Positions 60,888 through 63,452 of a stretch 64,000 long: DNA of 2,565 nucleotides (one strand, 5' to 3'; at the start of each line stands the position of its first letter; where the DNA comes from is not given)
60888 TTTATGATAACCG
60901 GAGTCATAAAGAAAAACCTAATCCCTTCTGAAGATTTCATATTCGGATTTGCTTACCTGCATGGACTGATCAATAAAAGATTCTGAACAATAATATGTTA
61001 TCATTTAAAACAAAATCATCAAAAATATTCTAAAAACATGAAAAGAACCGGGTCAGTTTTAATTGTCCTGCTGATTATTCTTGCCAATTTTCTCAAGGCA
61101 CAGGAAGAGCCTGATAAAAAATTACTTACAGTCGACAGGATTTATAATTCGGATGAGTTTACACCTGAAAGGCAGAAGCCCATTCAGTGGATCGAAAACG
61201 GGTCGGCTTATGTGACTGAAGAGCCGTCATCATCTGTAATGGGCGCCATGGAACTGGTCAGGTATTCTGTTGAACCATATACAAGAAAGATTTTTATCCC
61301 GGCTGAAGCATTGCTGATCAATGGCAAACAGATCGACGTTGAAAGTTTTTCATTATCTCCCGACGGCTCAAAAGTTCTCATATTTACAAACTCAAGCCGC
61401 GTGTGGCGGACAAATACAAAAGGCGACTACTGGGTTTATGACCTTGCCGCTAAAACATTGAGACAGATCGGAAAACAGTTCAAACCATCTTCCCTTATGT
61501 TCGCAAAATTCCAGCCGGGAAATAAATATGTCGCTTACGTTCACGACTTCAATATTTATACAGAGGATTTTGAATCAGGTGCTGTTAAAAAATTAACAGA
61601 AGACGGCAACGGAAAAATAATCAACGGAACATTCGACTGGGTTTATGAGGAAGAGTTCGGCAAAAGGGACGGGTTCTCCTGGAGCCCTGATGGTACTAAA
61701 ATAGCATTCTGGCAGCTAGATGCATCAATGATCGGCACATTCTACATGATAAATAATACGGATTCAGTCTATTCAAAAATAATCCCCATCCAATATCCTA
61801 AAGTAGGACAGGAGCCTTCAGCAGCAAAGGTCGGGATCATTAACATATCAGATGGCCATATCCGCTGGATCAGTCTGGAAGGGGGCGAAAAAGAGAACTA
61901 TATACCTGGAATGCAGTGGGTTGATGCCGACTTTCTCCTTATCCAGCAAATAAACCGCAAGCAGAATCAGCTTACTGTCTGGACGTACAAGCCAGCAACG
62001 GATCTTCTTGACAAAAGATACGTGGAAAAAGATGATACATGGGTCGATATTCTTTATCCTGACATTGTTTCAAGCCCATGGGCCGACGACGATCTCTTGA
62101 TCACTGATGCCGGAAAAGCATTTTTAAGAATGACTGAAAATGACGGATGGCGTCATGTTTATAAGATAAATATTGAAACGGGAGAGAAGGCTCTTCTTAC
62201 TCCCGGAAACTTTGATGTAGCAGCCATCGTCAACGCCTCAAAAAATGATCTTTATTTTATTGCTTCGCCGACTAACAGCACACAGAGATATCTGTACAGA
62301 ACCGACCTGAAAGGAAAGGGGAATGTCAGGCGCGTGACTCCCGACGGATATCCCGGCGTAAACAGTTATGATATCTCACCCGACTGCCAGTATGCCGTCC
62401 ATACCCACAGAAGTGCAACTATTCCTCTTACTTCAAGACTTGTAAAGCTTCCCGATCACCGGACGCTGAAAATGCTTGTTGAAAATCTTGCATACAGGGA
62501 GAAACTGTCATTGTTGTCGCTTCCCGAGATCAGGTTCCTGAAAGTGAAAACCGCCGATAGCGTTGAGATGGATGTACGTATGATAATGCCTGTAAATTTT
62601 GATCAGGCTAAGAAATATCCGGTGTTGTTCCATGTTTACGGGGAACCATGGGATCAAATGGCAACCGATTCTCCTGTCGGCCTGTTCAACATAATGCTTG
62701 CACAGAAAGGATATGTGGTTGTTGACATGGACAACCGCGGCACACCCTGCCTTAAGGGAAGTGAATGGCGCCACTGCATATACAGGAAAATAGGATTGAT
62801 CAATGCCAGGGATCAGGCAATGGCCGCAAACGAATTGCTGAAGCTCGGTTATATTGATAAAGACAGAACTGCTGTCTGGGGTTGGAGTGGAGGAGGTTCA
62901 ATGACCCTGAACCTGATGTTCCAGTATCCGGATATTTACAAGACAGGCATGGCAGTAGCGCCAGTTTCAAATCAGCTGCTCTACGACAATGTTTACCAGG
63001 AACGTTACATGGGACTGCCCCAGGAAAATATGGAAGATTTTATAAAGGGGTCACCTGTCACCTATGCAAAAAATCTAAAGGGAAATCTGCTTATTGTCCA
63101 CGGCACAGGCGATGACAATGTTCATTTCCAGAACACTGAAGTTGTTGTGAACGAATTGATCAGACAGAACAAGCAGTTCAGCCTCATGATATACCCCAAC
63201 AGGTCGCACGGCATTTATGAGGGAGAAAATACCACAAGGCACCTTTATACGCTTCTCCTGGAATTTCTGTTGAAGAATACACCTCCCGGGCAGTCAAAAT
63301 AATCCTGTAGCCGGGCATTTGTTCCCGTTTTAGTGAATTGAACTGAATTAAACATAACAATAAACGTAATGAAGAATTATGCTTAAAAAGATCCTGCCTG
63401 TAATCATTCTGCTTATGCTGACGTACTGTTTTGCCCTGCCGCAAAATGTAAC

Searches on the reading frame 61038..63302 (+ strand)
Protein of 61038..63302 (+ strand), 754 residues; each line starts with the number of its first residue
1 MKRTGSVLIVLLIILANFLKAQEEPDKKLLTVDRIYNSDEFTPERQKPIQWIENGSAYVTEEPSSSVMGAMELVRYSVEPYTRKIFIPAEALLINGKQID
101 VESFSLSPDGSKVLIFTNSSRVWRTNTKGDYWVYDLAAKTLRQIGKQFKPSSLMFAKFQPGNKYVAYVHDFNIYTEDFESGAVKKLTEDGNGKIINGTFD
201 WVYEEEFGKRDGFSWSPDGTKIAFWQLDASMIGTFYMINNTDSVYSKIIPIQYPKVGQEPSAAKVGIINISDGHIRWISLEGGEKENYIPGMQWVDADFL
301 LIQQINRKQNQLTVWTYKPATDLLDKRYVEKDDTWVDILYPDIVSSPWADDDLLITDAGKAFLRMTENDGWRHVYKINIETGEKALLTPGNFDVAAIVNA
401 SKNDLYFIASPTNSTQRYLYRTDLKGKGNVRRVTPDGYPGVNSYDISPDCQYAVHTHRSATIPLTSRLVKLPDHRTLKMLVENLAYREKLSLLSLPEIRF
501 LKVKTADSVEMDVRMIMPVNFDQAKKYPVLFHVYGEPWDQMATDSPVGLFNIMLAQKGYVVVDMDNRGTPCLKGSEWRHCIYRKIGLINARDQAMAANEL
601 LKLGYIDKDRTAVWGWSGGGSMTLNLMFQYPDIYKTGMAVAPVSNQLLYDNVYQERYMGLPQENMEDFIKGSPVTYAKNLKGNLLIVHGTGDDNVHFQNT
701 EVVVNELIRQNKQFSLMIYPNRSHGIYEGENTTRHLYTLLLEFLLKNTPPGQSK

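Call 82: search_protein_families(library=pfam, proteins=[window:61038-63302:+], max_evalue=0.000001)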
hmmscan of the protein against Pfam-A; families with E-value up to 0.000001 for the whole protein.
window:61038-63302:+ (754 aa): 3 families
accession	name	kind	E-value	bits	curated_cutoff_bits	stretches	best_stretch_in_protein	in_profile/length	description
PF00930.27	DPPIV_N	-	3.3e-82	276.5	22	1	107-463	1-353/354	Dipeptidyl peptidase IV (DPP IV) N-terminal region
PF00326.27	Peptidase_S9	-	1.8e-47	162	22.6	1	553-747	9-209/213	Prolyl oligopeptidase family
PF20434.5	BD-FAE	-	1.1e-07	32.1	26.8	0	654-706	161-214/215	BD-FAE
